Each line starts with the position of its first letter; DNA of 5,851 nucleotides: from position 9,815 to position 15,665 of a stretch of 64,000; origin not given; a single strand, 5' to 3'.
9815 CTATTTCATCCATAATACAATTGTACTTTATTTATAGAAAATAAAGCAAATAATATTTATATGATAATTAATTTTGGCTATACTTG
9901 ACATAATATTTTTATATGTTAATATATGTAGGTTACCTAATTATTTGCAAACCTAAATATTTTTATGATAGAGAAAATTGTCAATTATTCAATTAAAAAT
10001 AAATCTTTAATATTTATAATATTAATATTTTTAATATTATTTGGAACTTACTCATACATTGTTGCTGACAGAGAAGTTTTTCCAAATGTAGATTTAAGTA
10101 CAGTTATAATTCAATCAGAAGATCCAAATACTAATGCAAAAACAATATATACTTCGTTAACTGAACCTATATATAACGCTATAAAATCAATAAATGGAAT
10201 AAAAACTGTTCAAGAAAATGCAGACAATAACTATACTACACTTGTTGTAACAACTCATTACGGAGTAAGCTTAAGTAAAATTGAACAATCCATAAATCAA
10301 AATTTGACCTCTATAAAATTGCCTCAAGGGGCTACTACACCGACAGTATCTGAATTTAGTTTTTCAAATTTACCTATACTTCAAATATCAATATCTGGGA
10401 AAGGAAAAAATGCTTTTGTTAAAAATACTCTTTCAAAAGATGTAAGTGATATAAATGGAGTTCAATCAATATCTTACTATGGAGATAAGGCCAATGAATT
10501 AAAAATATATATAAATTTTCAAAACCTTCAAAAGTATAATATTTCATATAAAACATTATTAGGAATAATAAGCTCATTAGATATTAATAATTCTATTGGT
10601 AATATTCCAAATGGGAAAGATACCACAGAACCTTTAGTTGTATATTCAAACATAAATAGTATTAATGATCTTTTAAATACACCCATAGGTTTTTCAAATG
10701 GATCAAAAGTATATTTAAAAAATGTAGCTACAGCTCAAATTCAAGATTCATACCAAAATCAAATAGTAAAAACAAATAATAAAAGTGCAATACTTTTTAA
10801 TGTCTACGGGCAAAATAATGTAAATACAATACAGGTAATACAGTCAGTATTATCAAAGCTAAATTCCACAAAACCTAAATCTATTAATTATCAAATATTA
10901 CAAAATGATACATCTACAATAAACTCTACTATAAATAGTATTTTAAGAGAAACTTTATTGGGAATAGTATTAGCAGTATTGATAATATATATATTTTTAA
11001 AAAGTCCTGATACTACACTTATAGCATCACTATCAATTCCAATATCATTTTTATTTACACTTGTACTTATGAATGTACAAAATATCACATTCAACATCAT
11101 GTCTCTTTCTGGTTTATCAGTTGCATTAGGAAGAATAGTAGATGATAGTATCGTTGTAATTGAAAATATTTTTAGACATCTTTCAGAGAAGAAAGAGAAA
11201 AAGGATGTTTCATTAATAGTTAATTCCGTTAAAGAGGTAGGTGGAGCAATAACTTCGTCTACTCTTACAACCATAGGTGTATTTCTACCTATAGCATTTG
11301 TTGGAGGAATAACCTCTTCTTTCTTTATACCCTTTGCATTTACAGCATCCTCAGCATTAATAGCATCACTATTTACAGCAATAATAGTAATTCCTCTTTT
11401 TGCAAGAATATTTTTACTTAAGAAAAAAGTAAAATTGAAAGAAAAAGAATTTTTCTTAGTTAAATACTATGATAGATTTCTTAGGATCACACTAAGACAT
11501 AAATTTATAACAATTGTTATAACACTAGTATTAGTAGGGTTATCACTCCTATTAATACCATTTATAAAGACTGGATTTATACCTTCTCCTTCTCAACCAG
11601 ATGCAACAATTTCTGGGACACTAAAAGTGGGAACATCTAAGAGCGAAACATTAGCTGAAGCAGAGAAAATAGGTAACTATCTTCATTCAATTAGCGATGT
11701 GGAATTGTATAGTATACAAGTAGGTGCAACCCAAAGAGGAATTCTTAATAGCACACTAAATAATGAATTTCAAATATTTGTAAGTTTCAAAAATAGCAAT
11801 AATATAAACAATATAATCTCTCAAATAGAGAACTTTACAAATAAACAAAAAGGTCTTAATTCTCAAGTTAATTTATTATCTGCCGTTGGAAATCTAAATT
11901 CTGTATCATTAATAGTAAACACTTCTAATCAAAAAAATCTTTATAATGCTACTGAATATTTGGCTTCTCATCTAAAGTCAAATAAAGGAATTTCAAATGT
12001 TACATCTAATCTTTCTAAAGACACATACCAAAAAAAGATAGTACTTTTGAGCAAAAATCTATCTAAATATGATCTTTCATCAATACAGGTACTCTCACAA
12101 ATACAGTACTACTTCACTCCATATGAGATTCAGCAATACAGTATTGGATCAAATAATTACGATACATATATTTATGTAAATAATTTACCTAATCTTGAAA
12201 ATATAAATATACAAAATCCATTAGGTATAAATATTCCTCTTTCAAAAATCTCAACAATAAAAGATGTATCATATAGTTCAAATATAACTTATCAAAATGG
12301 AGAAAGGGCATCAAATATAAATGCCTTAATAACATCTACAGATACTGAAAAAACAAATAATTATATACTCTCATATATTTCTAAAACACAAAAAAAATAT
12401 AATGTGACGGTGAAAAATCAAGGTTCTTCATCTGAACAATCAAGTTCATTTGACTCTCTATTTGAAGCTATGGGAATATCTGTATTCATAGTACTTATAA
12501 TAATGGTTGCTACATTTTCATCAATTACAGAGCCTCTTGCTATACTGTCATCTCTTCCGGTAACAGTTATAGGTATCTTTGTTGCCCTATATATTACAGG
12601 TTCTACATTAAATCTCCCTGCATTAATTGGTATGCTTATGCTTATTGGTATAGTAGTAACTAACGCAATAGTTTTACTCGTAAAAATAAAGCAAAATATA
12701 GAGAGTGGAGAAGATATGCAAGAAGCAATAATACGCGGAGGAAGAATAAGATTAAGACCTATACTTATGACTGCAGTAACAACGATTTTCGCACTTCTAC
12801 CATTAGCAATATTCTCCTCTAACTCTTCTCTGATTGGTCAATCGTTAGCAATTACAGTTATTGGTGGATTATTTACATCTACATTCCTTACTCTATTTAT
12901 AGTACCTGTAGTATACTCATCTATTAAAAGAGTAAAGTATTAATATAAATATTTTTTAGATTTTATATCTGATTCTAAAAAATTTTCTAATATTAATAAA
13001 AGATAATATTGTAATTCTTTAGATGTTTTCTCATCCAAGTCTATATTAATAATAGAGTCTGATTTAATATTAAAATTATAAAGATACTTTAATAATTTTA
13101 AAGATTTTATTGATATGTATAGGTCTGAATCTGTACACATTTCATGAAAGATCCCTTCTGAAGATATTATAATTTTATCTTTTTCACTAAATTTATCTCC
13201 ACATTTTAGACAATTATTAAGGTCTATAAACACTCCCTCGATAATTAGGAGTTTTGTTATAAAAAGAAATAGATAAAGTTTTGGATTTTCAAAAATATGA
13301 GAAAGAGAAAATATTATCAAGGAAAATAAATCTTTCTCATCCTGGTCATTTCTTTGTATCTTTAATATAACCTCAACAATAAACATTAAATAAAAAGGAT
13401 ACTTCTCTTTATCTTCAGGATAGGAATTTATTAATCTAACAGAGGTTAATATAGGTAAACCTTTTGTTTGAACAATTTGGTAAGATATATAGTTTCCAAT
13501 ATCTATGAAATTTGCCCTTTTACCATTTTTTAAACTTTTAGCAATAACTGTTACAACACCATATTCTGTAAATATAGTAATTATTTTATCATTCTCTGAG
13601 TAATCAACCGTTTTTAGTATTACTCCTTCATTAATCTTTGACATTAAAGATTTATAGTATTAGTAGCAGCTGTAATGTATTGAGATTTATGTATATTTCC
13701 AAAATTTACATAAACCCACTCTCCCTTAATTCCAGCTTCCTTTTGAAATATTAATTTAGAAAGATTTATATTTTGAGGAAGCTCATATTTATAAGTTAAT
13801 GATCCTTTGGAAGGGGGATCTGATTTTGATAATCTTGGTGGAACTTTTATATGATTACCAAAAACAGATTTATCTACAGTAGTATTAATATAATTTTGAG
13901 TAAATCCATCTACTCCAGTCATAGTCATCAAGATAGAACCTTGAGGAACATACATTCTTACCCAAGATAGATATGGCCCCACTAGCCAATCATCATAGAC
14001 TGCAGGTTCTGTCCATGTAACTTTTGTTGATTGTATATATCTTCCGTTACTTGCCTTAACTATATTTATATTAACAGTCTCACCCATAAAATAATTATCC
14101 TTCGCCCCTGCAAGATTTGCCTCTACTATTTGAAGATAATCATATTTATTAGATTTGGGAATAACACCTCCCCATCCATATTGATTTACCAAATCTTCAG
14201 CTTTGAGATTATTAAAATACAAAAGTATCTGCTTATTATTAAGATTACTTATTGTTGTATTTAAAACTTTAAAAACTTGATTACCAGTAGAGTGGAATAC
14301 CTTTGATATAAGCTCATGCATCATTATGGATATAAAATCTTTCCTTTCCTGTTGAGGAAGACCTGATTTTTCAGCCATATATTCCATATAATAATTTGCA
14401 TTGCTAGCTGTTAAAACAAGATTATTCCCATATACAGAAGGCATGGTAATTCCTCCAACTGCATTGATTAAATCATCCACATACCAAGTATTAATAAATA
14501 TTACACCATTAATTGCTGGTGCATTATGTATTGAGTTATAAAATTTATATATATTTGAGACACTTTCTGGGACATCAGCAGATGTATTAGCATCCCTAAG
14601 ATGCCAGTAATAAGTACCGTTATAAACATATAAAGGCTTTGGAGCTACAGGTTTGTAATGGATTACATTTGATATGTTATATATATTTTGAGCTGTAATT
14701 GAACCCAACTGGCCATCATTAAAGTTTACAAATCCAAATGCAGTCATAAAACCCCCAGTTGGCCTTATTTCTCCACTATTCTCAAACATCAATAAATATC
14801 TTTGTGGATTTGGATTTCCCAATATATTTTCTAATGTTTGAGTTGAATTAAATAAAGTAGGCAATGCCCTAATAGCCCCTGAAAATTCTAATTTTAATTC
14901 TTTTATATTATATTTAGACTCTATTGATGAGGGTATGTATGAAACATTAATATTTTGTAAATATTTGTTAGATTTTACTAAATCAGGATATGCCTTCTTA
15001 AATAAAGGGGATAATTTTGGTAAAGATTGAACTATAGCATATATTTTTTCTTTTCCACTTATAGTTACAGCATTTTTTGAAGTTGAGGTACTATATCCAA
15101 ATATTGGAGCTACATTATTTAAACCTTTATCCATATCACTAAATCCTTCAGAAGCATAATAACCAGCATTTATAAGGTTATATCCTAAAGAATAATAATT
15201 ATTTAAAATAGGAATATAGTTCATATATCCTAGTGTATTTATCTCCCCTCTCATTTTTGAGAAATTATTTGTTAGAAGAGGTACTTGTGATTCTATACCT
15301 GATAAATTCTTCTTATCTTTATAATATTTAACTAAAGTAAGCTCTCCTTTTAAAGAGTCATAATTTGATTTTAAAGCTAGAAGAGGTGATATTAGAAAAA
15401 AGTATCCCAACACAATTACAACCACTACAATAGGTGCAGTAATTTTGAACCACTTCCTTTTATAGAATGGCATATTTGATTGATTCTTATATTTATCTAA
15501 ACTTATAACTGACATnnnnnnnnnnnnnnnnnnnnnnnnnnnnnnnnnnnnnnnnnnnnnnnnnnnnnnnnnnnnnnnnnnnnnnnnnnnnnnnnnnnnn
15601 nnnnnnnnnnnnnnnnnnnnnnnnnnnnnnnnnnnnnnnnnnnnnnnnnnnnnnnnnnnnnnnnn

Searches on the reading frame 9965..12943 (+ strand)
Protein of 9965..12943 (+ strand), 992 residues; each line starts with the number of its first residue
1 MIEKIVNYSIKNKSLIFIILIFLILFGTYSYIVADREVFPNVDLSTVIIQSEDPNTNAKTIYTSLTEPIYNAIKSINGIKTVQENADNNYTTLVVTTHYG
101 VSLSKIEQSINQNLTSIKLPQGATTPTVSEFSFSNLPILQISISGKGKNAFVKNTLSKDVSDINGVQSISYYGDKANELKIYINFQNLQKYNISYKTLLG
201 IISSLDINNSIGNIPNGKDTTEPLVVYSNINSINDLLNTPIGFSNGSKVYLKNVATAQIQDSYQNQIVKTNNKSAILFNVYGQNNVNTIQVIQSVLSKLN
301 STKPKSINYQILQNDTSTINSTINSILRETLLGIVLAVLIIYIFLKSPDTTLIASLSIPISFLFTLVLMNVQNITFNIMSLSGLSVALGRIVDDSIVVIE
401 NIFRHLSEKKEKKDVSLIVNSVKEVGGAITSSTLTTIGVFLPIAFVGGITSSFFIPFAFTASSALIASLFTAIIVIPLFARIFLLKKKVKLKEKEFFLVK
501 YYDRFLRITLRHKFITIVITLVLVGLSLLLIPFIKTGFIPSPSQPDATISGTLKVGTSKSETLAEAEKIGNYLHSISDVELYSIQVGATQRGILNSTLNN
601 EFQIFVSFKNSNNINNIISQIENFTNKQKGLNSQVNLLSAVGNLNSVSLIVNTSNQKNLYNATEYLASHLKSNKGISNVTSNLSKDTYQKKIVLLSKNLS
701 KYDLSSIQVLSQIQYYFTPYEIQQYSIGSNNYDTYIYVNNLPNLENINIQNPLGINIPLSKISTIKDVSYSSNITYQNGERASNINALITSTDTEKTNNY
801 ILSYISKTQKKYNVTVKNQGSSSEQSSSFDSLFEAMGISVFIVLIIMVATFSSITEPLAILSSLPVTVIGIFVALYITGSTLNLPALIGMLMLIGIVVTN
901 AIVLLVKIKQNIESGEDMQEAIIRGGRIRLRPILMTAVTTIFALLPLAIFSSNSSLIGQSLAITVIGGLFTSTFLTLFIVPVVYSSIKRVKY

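Call 70: search_protein_families(library=ncbifam, proteins=[window:9965-12943:+], max_evalue=1e-10)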
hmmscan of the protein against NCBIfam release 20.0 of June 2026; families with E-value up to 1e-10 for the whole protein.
window:9965-12943:+ (992 aa): 14 families
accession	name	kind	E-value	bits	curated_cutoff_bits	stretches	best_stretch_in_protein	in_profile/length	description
NF033617.1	RND_permease_2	subfamily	1.1e-136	457.3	1250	1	9-989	4-1009/1009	multidrug efflux RND transporter permease subunit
NF000282.2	RND_permease_1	subfamily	3.4e-103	346.4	1250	1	14-989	9-1029/1029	multidrug efflux RND transporter permease subunit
TIGR00914.1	2A0601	subfamily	3.7e-93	313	701.45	1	1-988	1-1036/1051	CusA/CzcA family heavy metal efflux RND transporter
NF007798.0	PRK10503.1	equivalog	5.8e-88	295.7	1584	1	18-989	25-1024/1040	MdtB/MuxB family multidrug efflux RND transporter permease subunit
TIGR00915.1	2A0602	subfamily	9.1e-88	295.3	940.35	1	8-989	4-1030/1050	efflux RND transporter permease subunit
NF007905.0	PRK10614.1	equivalog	6.5e-84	282.3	1774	1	18-991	16-1012/1025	multidrug efflux RND transporter permease subunit MdtC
NF007133.0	PRK09579.1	equivalog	3.2e-68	230.2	1763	2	10-541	8-552/1017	multidrug efflux RND transporter permease subunit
NF007842.1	PRK10555.1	equivalog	1.1e-63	215.6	1854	1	7-989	3-1028/1036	multidrug efflux RND transporter permease AcrD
NF007131.0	PRK09577.1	equivalog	1.4e-60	205.1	1768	1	10-990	6-1025/1045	multidrug efflux RND transporter permease subunit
NF011706.2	PRK15127.1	equivalog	1.2e-49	169.1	2150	2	7-529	3-543/1049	multidrug efflux RND transporter permease subunit AcrB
NF000037.1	RND_perm_OqxB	exception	5.9e-47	160.1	2200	2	19-489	19-503/1050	multidrug efflux RND transporter permease subunit OqxB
TIGR00916.1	2A0604s01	subfamily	9.5e-19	67.9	148.6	1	787-974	43-228/231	SecD/SecF family protein translocase subunit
TIGR00921.1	2A067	subfamily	3e-15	55.3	351.9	0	830-990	192-349/733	hydrophobe/amphiphile efflux-3 (HAE3) family transporter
TIGR01129.1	secD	equivalog_domain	8.9e-13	48.1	244.4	0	833-979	251-396/397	protein translocase subunit SecD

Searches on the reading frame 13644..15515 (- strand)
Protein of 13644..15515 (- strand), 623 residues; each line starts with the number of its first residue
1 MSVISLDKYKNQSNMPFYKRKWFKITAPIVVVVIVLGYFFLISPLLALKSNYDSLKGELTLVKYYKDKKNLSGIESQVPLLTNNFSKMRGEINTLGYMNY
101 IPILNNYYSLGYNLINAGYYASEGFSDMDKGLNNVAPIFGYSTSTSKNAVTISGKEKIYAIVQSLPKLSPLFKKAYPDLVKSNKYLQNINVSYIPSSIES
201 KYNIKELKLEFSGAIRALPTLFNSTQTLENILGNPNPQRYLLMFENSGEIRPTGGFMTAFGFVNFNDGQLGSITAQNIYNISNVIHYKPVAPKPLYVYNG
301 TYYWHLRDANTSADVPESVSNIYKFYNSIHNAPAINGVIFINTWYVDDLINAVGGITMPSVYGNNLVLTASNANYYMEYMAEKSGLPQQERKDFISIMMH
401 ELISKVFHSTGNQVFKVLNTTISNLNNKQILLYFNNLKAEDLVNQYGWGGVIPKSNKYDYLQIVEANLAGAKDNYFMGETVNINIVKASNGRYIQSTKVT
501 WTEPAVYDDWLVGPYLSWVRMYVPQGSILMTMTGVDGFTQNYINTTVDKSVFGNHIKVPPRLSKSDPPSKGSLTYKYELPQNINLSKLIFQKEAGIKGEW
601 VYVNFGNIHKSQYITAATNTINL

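Call 62: search_protein_families(library=pfam, proteins=[window:13644-15515:-], max_evalue=10)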
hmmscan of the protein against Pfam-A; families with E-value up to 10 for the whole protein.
window:13644-15515:- (623 aa): 4 families
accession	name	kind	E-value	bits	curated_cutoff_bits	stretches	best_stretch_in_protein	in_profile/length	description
PF13196.11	DUF4012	-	4.5e-20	73.1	28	1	237-377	3-139/144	Protein of unknown function (DUF4012)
PF00843.22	Arena_nucleocap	-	0.00026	20.5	27.2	1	138-239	170-271/334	Arenavirus nucleocapsid N-terminal domain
PF13786.12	DUF4179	-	2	9.3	30.1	1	19-77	3-62/94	Domain of unknown function (DUF4179)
PF06477.18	DUF1091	-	7.7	7.5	25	0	266-300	32-64/83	Protein of unknown function (DUF1091)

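Call 70: search_protein_families(library=ncbifam, proteins=[window:13644-15515:-], max_evalue=1e-10)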
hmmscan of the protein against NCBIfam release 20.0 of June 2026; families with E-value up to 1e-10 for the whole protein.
window:13644-15515:- (623 aa): 0 families
